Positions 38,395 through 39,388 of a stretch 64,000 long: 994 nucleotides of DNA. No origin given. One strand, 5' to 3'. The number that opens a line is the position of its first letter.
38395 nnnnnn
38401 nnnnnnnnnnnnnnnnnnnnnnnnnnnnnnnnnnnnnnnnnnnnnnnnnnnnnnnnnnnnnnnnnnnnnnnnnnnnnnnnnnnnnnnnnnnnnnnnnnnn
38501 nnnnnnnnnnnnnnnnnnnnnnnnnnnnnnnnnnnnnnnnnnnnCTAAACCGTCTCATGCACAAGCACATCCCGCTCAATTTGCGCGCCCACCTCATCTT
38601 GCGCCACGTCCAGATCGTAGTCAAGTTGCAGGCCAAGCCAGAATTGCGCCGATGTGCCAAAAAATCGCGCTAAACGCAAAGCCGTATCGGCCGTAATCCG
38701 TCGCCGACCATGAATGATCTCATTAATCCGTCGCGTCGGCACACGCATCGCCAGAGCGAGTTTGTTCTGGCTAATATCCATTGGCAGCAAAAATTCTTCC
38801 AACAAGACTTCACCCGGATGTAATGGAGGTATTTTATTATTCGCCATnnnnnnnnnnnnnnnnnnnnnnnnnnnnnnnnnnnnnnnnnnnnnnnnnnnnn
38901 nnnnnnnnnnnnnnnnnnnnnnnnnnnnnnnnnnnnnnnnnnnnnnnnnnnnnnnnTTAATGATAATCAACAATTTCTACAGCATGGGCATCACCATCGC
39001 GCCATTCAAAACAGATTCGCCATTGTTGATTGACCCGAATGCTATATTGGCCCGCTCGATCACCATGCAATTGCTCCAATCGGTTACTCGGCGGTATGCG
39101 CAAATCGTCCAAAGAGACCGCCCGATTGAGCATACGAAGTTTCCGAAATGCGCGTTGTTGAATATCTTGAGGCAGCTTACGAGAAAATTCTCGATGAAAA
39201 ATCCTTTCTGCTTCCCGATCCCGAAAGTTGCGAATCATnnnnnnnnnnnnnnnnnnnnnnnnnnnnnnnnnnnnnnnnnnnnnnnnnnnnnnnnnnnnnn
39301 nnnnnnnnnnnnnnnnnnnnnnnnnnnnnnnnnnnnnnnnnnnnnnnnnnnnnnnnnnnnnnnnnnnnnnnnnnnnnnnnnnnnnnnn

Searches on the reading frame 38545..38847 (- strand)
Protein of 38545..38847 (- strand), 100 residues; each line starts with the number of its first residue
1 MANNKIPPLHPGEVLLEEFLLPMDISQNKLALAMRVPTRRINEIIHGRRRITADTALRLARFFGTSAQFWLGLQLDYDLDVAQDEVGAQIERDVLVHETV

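Call 7: search_protein_families(library=ncbifam, proteins=[window:38545-38847:-], max_evalue=0.01)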
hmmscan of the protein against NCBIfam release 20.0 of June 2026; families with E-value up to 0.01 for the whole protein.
window:38545-38847:- (100 aa): 1 family
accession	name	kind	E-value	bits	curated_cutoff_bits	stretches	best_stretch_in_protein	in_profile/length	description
TIGR02607.1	antidote_HigA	equivalog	2.8e-32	110.4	47.7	1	7-84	3-80/81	HigA family addiction module antitoxin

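Call 8: search_protein_families(library=pfam, proteins=[window:38545-38847:-], max_evalue=0.01)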
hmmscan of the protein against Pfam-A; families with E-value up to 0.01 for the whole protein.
window:38545-38847:- (100 aa): 3 families
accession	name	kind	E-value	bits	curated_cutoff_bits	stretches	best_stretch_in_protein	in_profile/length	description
PF01381.28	HTH_3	-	2.2e-09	37.7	23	1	17-69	2-54/55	Helix-turn-helix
PF12844.13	HTH_19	-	0.0015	18.8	30.2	1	25-70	13-57/64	Helix-turn-helix domain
PF13560.12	HTH_31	-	0.0099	16.6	27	0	26-66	16-57/64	Helix-turn-helix domain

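Call 12: find_encoding_contigs(protein=window:38545-38847:-, flank=10000, max_places=10)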
Protein window:38545-38847:- (100 aa): 20 contigs read that carry it; 10 places shown.
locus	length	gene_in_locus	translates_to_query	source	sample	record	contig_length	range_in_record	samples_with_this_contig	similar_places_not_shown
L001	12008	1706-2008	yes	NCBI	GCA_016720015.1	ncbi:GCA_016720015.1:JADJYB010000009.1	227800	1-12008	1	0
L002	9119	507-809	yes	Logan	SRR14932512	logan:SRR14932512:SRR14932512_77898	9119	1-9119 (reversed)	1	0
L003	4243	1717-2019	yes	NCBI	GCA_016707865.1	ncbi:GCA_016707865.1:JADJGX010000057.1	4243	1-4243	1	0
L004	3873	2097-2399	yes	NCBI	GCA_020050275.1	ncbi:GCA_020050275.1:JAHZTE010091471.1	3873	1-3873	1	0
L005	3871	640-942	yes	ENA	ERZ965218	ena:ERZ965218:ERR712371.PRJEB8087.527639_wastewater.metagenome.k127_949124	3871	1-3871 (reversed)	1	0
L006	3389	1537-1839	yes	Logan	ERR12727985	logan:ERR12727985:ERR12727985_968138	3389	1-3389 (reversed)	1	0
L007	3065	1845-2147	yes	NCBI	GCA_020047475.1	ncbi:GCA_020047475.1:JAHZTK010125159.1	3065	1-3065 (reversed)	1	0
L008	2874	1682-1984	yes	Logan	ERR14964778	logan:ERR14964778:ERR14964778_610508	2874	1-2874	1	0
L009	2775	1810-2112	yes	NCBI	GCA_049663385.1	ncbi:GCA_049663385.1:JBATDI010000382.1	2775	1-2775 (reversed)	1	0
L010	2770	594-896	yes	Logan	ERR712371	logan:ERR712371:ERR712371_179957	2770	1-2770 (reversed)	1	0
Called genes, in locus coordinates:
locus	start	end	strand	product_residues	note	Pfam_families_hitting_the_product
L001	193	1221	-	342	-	PF27225:AF_1859_N, PF10040:CRISPR_Cas6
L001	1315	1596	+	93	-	PF05015:HigB-like_toxin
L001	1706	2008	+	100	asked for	PF01381:HTH_3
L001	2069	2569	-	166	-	-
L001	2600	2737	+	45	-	-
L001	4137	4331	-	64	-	-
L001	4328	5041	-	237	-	-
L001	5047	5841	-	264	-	-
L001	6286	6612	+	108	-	PF01954:AF2212-like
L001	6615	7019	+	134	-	PF01850:PIN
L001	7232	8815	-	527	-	PF00271:Helicase_C, PF22590:Cas3-like_C_2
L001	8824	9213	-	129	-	-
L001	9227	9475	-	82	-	PF00270:DEAD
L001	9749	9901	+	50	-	PF18480:DUF5615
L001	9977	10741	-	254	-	PF13280:WYL, PF25583:WCX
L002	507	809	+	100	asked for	PF01381:HTH_3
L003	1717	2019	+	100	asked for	PF01381:HTH_3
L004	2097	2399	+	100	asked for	PF01381:HTH_3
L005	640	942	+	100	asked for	PF01381:HTH_3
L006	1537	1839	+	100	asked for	PF01381:HTH_3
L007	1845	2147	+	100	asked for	PF01381:HTH_3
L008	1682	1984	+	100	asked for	PF01381:HTH_3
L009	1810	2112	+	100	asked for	PF01381:HTH_3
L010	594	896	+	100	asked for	PF01381:HTH_3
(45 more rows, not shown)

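Call 42: find_homologous_proteins(query=window:38545-38847:-, max_evalue=1e-20)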
Query window:38545-38847:- (100 aa): 7837 proteins with E <= 1e-20 among 8000 candidates; the best 120 are listed.
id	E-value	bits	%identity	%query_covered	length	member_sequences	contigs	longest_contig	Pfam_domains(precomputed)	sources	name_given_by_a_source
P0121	1.2e-58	213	100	100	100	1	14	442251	PF01381.29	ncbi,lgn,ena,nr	ncbi:MAG: HigA family addiction module antidote protein [Chloroflexi bacterium]|nr:HigA family addic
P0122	1.7e-58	212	99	100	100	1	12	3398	PF01381.29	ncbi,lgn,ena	-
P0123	7.3e-58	210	98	100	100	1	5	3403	PF01381.29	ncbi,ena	-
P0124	1.3e-57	210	98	100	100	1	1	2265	PF01381.29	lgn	-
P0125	3.4e-57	208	98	100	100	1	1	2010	PF01381.29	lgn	-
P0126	4.8e-57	208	96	100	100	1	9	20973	PF01381.29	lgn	-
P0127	5.0e-57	208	97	100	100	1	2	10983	PF01381.29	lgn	-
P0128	6.0e-57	208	97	100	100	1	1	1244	PF01381.29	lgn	-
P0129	1.2e-53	197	93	98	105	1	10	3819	PF01381.29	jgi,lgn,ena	jgi:addiction module HigA family antidote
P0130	5.6e-53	195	93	97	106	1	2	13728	PF01381.29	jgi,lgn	jgi:addiction module HigA family antidote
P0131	6.0e-53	195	94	96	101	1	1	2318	PF01381.29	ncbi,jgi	-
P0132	1.2e-52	194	89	100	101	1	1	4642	PF01381.29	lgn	-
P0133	3.1e-52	192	92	98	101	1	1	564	PF01381.29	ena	-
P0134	3.5e-52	192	92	97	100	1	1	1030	PF01381.29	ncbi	-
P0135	4.3e-52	192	93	97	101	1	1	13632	PF01381.29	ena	-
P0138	7.0e-52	191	89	100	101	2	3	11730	PF01381.29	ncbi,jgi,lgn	jgi:addiction module HigA family antidote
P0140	9.4e-52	191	89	98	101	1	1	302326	PF01381.29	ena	-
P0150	2.5e-51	190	89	99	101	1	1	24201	PF01381.29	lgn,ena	-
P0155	1.4e-50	187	87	100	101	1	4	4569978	PF01381.29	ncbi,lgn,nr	ncbi:MAG: transcriptional regulator [Chloroflexota bacterium]|nr:HigA family addiction module antido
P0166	5.6e-48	179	88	95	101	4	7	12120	PF01381.29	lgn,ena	-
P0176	4.1e-46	173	88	93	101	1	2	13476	PF01381.29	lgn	-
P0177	8.3e-46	172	80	99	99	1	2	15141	PF01381.29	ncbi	-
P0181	6.1e-43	163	74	97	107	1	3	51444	PF01381.29,PF13560.13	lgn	-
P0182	7.1e-43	162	78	95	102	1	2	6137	PF01381.29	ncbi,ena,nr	ncbi:MAG TPA: addiction module antidote protein, HigA family [Anaerolineae bacterium]|nr:addiction m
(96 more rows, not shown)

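Call 43: find_encoding_contigs(protein=P0140, flank=4000, max_places=2)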
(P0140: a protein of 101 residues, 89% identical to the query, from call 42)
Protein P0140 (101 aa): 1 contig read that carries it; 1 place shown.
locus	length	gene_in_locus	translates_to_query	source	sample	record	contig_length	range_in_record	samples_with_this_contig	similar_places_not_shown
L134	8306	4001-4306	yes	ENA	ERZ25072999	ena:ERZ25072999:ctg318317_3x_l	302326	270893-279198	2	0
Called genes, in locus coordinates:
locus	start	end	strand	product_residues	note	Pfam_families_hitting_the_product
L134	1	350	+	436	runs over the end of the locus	PF01548:DEDD_Tnp_IS110, PF02371:Transposase_20 (faint)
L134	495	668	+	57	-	-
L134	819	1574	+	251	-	PF02517:Rce1-like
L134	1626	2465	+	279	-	-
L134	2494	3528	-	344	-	PF27225:AF_1859_N, PF10040:CRISPR_Cas6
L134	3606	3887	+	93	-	PF05015:HigB-like_toxin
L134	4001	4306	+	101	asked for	PF01381:HTH_3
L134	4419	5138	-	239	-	-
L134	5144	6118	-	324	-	PF01905:DevR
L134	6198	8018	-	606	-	-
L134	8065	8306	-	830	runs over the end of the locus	PF00270:DEAD, PF04851:ResIII, PF00271:Helicase_C (weak), PF22590:Cas3-like_C_2, PF18019:Cas3_HD (weak)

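Call 44: find_encoding_contigs(protein=P0150, flank=4000, max_places=2)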
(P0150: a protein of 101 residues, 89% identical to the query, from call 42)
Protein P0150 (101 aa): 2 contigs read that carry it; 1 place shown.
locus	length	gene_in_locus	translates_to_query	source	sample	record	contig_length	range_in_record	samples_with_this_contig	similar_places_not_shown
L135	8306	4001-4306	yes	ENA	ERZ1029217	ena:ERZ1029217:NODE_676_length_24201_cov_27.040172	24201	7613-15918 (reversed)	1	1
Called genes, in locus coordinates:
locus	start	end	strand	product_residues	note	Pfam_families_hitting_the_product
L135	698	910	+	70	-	-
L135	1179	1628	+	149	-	-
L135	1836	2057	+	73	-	-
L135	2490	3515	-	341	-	PF27225:AF_1859_N, PF10040:CRISPR_Cas6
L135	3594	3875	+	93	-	PF05015:HigB-like_toxin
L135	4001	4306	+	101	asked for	PF01381:HTH_3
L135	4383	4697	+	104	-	PF01954:AF2212-like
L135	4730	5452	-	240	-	-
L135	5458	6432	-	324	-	PF01905:DevR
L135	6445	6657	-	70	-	PF13619:KTSC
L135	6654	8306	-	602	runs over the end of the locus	-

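Call 45: find_encoding_contigs(protein=P0155, flank=4000, max_places=2)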
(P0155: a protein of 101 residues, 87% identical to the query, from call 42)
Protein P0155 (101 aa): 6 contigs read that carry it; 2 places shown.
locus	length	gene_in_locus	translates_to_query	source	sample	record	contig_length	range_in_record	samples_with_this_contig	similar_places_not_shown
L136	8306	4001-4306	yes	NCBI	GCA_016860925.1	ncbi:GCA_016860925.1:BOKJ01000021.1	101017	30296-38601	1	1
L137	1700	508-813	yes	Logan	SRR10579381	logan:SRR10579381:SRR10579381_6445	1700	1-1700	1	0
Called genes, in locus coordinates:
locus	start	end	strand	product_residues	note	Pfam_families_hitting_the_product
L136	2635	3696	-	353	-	PF27225:AF_1859_N, PF10040:CRISPR_Cas6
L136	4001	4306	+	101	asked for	PF01381:HTH_3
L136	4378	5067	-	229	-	-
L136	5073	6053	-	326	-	PF01905:DevR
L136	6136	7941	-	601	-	-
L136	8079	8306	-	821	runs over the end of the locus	PF00270:DEAD, PF04851:ResIII, PF00271:Helicase_C, PF22590:Cas3-like_C_2, PF18019:Cas3_HD (weak)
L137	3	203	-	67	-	?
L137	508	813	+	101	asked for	PF01381:HTH_3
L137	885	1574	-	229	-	-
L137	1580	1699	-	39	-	?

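Call 46: find_encoding_contigs(protein=P0130, flank=4000, max_places=2)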
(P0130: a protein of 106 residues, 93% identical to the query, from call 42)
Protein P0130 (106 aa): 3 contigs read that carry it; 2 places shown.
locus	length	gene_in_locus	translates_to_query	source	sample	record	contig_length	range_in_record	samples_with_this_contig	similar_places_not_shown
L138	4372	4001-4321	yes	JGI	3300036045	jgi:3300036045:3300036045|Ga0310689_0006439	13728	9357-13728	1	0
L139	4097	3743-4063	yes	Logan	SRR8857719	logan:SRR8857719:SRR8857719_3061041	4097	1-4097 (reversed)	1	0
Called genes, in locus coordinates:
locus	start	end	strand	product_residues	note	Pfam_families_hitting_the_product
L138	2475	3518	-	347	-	PF27225:AF_1859_N, PF10040:CRISPR_Cas6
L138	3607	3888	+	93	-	PF05015:HigB-like_toxin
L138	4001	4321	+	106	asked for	PF01381:HTH_3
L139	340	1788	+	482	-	-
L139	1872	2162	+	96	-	-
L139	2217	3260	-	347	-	PF27225:AF_1859_N, PF10040:CRISPR_Cas6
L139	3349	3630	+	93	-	PF05015:HigB-like_toxin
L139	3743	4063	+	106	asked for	PF01381:HTH_3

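Call 48: find_encoding_contigs(protein=P0177, flank=3500, max_places=2)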
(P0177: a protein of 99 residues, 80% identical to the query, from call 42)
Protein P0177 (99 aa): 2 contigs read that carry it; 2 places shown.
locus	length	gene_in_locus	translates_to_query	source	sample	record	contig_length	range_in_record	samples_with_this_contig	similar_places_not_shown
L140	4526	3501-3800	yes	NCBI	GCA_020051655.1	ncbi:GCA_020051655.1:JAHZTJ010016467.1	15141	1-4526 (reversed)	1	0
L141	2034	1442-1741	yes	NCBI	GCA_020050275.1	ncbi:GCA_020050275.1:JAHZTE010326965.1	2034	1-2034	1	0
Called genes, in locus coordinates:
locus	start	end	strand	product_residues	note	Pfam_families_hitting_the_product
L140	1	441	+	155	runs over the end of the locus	-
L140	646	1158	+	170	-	-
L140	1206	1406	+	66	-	-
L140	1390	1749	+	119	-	-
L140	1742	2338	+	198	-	-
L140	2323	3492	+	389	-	-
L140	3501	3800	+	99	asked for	PF01381:HTH_3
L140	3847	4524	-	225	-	?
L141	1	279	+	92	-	?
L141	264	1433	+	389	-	-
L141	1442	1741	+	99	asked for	PF01381:HTH_3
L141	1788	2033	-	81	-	?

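Call 49: find_encoding_contigs(protein=P0166, flank=3500, max_places=3)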
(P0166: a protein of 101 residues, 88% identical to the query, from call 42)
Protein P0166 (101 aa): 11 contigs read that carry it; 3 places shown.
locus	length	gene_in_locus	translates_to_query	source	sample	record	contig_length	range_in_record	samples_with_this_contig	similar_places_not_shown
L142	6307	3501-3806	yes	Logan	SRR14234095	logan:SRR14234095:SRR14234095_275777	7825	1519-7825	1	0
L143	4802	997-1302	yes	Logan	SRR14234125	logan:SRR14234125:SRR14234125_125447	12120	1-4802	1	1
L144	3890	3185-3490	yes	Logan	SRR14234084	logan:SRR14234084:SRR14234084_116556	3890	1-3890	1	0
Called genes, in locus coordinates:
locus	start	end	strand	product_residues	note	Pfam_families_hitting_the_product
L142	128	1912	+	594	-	PF00294:PfkB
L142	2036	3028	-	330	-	PF27225:AF_1859_N, PF10040:CRISPR_Cas6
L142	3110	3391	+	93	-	PF05015:HigB-like_toxin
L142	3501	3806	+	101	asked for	PF01381:HTH_3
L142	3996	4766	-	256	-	-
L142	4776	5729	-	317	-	-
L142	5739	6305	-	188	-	?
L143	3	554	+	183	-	?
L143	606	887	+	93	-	PF05015:HigB-like_toxin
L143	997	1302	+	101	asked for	PF01381:HTH_3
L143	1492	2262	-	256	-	-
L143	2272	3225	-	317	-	-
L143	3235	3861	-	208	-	-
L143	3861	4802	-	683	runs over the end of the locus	-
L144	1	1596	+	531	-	?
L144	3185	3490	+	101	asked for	PF01381:HTH_3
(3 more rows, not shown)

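Call 50: find_encoding_contigs(protein=P0138, flank=3500, max_places=2)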
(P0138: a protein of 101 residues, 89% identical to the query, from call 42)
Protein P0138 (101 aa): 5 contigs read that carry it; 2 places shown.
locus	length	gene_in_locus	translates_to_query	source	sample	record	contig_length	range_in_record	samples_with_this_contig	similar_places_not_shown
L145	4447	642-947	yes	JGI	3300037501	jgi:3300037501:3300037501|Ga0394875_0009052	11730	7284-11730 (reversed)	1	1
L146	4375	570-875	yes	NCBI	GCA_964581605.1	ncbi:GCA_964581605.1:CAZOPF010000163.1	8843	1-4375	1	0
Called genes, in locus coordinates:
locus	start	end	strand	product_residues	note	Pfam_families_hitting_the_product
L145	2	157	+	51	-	?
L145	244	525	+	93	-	PF05015:HigB-like_toxin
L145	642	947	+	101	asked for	PF01381:HTH_3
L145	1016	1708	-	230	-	-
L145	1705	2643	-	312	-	PF01905:DevR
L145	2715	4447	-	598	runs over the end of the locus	-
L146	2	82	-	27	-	?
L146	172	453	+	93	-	PF05015:HigB-like_toxin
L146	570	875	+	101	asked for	PF01381:HTH_3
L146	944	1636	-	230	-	-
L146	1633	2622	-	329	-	PF01905:DevR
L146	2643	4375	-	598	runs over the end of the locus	-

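Call 51: find_encoding_contigs(protein=P0181, flank=3500, max_places=2)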
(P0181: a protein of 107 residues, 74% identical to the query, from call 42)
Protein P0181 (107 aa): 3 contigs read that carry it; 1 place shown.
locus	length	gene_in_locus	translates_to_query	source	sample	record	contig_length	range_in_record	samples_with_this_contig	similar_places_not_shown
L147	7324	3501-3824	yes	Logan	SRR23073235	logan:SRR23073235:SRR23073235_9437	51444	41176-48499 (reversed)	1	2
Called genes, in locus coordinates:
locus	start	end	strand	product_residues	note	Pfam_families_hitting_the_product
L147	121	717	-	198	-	PF01930:Cas_Cas4, PF12705:PDDEXK_1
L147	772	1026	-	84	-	PF09827:CRISPR_Cas2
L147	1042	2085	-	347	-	PF01867:Cas_Cas1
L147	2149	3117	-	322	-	PF27225:AF_1859_N, PF10040:CRISPR_Cas6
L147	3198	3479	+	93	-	PF05015:HigB-like_toxin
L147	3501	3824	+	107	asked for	PF13560:HTH_31 (weak), PF01381:HTH_3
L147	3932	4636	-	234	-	-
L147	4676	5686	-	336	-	PF01905:DevR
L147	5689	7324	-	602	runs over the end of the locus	-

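Call 73: find_encoding_contigs(protein=P0182, flank=3000, max_places=2)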
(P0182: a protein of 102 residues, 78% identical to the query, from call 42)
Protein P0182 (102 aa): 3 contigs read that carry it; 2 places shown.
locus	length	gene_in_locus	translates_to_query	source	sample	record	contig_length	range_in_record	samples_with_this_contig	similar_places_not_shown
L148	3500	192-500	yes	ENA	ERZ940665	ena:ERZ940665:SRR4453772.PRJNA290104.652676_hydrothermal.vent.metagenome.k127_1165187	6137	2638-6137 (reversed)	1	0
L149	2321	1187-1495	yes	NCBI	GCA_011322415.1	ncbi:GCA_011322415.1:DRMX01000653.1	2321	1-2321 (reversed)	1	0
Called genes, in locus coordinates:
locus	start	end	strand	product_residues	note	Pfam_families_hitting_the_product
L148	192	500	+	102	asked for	PF01381:HTH_3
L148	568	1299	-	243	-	-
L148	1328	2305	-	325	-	PF01905:DevR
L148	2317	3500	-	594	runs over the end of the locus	-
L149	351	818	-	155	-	-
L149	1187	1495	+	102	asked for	PF01381:HTH_3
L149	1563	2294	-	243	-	-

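Call 74: find_encoding_contigs(protein=P0176, flank=3500, max_places=2)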
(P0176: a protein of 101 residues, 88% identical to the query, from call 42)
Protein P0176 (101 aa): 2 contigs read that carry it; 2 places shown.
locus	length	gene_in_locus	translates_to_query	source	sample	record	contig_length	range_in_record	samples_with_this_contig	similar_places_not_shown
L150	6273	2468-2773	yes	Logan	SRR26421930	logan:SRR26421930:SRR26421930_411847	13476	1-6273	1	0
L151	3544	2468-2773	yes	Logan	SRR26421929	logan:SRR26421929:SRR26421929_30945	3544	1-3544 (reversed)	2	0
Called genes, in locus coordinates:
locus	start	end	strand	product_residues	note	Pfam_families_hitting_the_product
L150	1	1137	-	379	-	?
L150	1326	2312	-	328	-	PF27225:AF_1859_N, PF10040:CRISPR_Cas6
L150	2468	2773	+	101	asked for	PF01381:HTH_3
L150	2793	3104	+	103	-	-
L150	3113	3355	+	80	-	-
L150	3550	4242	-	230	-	-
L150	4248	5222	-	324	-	PF01905:DevR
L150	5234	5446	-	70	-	PF13619:KTSC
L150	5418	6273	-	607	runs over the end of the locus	-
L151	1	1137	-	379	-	?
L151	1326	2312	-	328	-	PF27225:AF_1859_N, PF10040:CRISPR_Cas6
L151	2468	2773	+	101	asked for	PF01381:HTH_3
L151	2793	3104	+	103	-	-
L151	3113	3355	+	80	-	-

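Call 78: search_solved_structures(query=window:38545-38847:-, max_evalue=0.001)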
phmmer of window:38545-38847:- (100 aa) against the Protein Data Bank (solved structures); distinct sequences matched with E-value up to 0.001: 12.
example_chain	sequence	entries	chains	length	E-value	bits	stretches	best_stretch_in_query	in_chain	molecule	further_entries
3trb_A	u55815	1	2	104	5.6e-26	93.9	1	1-97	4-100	Virulence-associated protein I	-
7csv_A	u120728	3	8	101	3.5e-24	88.1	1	1-94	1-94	HTH cro/C1-type domain-containing protein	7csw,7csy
6jpi_A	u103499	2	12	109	4.5e-24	87.8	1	1-94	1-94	HTH cro/C1-type domain-containing protein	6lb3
6f8s_A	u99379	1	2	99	1.3e-16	63.9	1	2-90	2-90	XRE family transcriptional regulator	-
6f8h_A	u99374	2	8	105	2.6e-16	62.9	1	4-90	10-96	XRE family transcriptional regulator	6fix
2eby_A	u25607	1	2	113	2.8e-14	56.4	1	8-89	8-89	Putative HTH-type transcriptional regulator ybaQ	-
3cec_A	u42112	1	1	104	4.2e-12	49.4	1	6-82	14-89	Putative antidote protein of plasmid maintenance system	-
4mcx_A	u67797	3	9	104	6.2e-08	36.1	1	9-86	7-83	Antidote protein | Antitoxin HigA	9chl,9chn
6chv_A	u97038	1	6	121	8.8e-08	35.6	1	9-86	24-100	Antitoxin HigA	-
4mct_A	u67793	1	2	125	9.8e-08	35.4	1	9-86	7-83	Antidote protein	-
6cf1_A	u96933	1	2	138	1.3e-07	35.1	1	9-86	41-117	Antitoxin HigA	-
2icp_A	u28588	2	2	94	4.8e-07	33.2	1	10-87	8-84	antitoxin higa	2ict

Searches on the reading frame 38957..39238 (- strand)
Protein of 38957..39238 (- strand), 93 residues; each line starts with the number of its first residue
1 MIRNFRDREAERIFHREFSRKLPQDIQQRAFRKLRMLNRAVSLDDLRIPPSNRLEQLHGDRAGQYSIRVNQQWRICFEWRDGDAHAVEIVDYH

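Call 7: search_protein_families(library=ncbifam, proteins=[window:38957-39238:-], max_evalue=0.01)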
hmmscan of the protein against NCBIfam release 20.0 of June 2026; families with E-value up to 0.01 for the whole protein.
window:38957-39238:- (93 aa): 1 family
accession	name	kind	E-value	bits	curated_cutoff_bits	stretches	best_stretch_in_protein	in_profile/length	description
TIGR02116.1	toxin_Txe_YoeB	equivalog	0.002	18.3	51.8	1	52-83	39-70/80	Txe/YoeB family addiction module toxin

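Call 8: search_protein_families(library=pfam, proteins=[window:38957-39238:-], max_evalue=0.01)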
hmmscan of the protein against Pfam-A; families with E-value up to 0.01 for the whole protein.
window:38957-39238:- (93 aa): 1 family
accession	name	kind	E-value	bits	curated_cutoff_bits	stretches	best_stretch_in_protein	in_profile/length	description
PF05015.19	HigB-like_toxin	-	2.4e-21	76.5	27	1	4-93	2-91/91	RelE-like toxin of type II toxin-antitoxin system HigB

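Call 35: find_related_loci(query=A5, collection=metagenome_contigs, flank=6000)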
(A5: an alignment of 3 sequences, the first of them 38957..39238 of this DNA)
Query A5 (93 aa) in metagenome_contigs; peptide patterns used: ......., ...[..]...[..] (x = any residue, [..] = any of these).
600 stretches matched a pattern (row limit reached: there are more); 576 encode a relative of the query (tblastn E <= 1e-3); the best 80 are kept; 80 distinct loci.
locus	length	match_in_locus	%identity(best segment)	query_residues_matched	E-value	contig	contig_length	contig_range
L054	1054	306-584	88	1-93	1e-55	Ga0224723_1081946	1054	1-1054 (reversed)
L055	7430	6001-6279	74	1-93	2e-47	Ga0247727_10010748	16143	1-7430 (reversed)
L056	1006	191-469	75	1-93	7e-49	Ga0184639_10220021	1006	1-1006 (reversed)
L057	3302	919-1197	75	1-93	3e-46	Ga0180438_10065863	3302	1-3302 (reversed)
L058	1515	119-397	72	1-93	3e-47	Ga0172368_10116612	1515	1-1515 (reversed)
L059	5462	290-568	74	1-93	2e-45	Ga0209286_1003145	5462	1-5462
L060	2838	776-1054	75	1-93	2e-45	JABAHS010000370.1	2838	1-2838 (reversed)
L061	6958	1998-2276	72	1-93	7e-45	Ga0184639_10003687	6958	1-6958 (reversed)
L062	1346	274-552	73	1-93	3e-46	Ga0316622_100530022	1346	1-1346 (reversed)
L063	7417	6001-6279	72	1-93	2e-44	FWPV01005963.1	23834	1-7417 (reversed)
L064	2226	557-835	71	1-93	1e-44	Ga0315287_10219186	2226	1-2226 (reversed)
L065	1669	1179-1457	70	1-93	1e-43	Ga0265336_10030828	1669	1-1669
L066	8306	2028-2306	72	1-93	3e-43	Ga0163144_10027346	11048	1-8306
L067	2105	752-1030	71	1-93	2e-43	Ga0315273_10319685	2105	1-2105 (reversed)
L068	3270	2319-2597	69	1-93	3e-43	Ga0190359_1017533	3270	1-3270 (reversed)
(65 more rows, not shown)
